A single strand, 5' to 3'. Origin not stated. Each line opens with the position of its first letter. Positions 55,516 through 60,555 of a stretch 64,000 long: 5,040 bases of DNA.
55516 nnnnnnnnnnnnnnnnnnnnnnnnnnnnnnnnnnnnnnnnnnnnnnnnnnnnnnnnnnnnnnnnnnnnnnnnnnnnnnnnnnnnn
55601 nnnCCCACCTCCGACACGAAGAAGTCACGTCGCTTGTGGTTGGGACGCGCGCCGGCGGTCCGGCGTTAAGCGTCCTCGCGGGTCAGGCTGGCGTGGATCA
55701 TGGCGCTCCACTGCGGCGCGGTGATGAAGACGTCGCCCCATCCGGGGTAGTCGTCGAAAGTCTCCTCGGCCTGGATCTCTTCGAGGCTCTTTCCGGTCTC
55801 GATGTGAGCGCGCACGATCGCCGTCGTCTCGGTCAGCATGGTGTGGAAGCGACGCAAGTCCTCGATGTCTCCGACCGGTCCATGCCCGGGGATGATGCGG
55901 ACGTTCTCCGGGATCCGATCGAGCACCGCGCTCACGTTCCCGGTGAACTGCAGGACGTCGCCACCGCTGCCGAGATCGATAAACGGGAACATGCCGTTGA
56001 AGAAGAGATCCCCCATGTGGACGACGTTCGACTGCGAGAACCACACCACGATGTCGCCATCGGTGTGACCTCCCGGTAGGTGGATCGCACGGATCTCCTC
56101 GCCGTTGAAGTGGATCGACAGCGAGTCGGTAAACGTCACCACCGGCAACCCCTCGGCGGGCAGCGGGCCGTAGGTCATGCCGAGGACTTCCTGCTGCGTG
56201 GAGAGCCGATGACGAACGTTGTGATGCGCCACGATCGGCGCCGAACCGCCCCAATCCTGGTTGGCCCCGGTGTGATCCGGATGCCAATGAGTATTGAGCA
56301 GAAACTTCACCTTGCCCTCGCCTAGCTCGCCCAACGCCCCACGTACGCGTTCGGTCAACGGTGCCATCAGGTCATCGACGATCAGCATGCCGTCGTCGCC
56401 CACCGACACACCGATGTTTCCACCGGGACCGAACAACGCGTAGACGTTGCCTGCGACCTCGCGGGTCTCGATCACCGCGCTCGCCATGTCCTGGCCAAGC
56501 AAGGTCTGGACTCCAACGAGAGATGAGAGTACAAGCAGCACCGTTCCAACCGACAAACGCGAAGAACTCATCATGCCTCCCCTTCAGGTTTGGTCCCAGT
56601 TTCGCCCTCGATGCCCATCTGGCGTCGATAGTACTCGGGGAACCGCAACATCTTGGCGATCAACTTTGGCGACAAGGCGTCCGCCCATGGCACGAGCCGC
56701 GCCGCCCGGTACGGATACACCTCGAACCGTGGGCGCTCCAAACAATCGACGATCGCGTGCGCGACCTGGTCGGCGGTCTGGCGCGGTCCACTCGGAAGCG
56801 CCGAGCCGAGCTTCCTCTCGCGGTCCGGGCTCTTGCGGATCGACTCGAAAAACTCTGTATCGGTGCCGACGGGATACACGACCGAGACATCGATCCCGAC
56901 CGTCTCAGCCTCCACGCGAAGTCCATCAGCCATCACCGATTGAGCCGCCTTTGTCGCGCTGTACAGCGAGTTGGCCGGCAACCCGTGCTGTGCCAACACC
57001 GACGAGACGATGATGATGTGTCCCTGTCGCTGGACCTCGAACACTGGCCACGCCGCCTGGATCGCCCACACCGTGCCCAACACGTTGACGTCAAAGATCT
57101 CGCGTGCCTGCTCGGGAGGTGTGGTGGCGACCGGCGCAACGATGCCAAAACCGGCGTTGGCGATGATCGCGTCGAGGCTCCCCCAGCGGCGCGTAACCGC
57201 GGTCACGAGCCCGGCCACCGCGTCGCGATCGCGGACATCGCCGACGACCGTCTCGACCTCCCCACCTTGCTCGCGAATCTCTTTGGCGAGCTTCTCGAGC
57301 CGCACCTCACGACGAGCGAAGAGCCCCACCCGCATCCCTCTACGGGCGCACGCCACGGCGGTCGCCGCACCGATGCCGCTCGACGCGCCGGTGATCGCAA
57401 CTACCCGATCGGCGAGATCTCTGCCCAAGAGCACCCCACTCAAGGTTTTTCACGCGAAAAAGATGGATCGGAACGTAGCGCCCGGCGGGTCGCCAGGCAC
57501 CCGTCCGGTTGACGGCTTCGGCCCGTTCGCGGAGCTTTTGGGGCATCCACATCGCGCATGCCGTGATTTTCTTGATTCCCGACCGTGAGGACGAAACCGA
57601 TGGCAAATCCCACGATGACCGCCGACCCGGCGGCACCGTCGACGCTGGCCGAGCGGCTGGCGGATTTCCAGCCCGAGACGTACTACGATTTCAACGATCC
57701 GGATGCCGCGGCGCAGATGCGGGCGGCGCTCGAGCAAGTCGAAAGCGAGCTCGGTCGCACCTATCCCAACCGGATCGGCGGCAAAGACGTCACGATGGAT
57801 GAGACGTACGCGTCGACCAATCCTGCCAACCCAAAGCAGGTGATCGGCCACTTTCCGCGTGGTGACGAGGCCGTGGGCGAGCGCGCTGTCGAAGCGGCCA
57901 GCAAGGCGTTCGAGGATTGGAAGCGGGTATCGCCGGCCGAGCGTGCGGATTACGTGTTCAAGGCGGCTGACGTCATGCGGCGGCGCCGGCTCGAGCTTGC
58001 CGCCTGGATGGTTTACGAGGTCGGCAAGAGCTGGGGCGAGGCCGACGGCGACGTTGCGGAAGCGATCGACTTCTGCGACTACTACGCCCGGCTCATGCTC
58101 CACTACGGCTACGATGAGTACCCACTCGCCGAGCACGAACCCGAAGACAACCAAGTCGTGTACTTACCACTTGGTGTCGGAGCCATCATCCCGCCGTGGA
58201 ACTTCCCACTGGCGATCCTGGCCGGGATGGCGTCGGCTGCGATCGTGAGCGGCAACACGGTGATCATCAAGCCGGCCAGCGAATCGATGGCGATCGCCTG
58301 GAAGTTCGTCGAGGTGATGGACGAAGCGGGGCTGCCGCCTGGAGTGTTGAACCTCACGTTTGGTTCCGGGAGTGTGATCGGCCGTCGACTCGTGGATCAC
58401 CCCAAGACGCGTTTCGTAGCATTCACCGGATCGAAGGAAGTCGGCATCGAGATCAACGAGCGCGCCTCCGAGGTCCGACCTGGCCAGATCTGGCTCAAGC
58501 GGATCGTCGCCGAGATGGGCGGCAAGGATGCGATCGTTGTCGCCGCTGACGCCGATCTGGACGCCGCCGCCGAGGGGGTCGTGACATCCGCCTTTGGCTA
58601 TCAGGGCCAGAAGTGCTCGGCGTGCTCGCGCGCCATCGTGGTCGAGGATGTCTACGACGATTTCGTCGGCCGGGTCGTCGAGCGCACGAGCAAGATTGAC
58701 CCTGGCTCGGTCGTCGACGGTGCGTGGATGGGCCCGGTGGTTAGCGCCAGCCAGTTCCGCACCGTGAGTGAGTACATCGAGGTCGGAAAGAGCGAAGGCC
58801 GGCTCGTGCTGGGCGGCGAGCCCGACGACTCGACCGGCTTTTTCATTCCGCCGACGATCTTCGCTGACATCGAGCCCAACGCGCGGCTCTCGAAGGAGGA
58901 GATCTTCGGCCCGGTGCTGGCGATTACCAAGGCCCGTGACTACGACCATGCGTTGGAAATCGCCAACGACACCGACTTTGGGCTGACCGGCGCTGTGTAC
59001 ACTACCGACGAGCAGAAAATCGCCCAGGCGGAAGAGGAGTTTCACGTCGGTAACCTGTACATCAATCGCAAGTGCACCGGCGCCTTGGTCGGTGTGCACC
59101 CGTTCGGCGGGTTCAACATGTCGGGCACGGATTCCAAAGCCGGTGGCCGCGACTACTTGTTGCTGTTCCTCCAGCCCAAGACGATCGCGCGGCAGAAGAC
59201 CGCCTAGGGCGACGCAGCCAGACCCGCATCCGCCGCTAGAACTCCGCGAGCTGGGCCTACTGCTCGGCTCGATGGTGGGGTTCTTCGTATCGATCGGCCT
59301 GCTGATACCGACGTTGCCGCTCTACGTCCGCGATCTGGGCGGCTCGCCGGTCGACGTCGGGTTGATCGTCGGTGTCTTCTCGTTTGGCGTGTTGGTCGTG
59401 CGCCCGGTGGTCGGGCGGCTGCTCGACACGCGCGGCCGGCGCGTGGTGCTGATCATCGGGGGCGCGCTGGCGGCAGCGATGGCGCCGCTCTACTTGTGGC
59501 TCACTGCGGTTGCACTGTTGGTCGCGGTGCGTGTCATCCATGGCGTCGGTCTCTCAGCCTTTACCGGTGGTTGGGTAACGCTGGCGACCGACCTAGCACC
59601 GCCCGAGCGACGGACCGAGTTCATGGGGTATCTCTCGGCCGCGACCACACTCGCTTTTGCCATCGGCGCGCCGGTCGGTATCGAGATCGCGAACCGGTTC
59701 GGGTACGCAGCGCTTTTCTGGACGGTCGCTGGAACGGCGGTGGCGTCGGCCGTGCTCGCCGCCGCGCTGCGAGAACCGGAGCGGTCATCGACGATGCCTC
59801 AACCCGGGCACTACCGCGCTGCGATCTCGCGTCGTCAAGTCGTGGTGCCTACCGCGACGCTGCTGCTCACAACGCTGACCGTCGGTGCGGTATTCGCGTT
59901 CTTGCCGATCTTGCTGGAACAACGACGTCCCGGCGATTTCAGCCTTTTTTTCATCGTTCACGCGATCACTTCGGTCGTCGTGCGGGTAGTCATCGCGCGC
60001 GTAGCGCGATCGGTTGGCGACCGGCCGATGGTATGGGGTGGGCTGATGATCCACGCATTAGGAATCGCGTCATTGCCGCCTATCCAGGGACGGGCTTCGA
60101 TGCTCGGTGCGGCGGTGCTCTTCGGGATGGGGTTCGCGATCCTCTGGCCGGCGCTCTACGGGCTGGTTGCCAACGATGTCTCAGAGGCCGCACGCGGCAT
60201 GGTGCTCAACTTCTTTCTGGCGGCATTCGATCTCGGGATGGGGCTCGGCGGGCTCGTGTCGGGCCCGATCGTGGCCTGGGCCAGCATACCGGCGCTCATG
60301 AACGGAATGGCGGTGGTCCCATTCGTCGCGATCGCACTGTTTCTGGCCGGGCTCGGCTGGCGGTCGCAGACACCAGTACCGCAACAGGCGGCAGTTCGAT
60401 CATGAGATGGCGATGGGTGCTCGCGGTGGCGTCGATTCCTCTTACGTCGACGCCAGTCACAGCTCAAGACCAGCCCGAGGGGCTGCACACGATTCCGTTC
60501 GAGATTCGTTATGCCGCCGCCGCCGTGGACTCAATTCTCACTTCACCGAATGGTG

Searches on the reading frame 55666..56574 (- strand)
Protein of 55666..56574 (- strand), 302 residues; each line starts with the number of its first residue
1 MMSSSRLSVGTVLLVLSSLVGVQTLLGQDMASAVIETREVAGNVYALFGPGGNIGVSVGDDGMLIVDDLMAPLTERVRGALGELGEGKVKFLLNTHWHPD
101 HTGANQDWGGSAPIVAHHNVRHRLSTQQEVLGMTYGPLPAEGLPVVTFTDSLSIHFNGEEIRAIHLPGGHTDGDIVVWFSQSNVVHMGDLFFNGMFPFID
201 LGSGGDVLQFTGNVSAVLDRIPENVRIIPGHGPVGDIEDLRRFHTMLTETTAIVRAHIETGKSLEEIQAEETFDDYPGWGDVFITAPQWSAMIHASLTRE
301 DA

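Call 72: search_protein_families(library=pfam, proteins=[window:55666-56574:-], max_evalue=0.00001)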
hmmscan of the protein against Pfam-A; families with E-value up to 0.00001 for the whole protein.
window:55666-56574:- (302 aa): 1 family
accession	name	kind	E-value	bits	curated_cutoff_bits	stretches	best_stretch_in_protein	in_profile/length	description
PF00753.33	Lactamase_B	-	4e-15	56.7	22.7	1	52-215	6-176/196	Metallo-beta-lactamase superfamily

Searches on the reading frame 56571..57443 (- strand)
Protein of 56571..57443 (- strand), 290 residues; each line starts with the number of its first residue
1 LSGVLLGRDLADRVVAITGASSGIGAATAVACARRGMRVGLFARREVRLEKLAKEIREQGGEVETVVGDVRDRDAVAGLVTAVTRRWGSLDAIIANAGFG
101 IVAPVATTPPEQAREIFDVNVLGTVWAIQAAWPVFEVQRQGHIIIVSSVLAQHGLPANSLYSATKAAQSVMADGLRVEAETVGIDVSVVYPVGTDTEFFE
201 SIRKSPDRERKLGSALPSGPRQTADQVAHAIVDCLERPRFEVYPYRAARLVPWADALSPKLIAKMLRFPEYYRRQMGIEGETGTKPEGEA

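Call 72: search_protein_families(library=pfam, proteins=[window:56571-57443:-], max_evalue=0.00001)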
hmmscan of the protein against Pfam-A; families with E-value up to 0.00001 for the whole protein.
window:56571-57443:- (290 aa): 3 families
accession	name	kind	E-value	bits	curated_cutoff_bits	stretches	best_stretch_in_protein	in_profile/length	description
PF00106.31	adh_short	-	8.3e-49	166.2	26.6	1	14-204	2-192/195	short chain dehydrogenase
PF13561.12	adh_short_C2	-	4.9e-36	124.9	27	1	19-232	1-214/236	Enoyl-(Acyl carrier protein) reductase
PF08659.16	KR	-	2.9e-14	53.8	22.6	1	16-178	4-166/180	KR domain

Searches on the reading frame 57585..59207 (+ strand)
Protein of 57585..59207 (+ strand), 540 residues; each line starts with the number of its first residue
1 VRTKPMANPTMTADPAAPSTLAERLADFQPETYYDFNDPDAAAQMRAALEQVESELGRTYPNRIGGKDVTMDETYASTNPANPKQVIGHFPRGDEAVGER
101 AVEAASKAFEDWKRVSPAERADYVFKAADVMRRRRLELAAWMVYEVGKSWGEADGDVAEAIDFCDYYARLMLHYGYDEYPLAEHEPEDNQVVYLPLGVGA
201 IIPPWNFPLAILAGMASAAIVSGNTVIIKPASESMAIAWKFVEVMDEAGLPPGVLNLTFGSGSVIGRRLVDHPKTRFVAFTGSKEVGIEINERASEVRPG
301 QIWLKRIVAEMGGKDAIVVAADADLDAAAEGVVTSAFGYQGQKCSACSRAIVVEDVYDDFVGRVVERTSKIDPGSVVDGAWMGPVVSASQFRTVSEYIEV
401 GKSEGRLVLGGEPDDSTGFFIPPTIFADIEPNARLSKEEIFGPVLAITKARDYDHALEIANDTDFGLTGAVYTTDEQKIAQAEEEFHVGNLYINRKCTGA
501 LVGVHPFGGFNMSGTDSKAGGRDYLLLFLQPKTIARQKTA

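Call 72: search_protein_families(library=pfam, proteins=[window:57585-59207:+], max_evalue=0.00001)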
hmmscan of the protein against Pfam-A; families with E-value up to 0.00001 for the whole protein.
window:57585-59207:+ (540 aa): 1 family
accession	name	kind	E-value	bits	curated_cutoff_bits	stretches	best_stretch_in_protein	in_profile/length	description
PF00171.27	Aldedh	-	7.8e-147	490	23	1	73-534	7-461/461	Aldehyde dehydrogenase family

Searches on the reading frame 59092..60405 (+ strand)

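Call 72: search_protein_families(library=pfam, proteins=[window:59092-60405:+], max_evalue=0.00001)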
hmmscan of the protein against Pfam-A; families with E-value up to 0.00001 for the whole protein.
window:59092-60405:+ (437 aa): 3 families
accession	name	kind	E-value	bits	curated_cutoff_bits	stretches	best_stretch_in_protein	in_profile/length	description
PF07690.21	MFS_1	-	1.8e-47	162.4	33.4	2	60-363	4-323/347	Major Facilitator Superfamily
PF12832.13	MFS_1_like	-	2e-10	40.7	25.2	1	64-396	11-364/373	MFS_1 like family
PF00083.30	Sugar_tr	-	2.2e-08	33.8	22.3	1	85-226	44-191/452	Sugar (and other) transporter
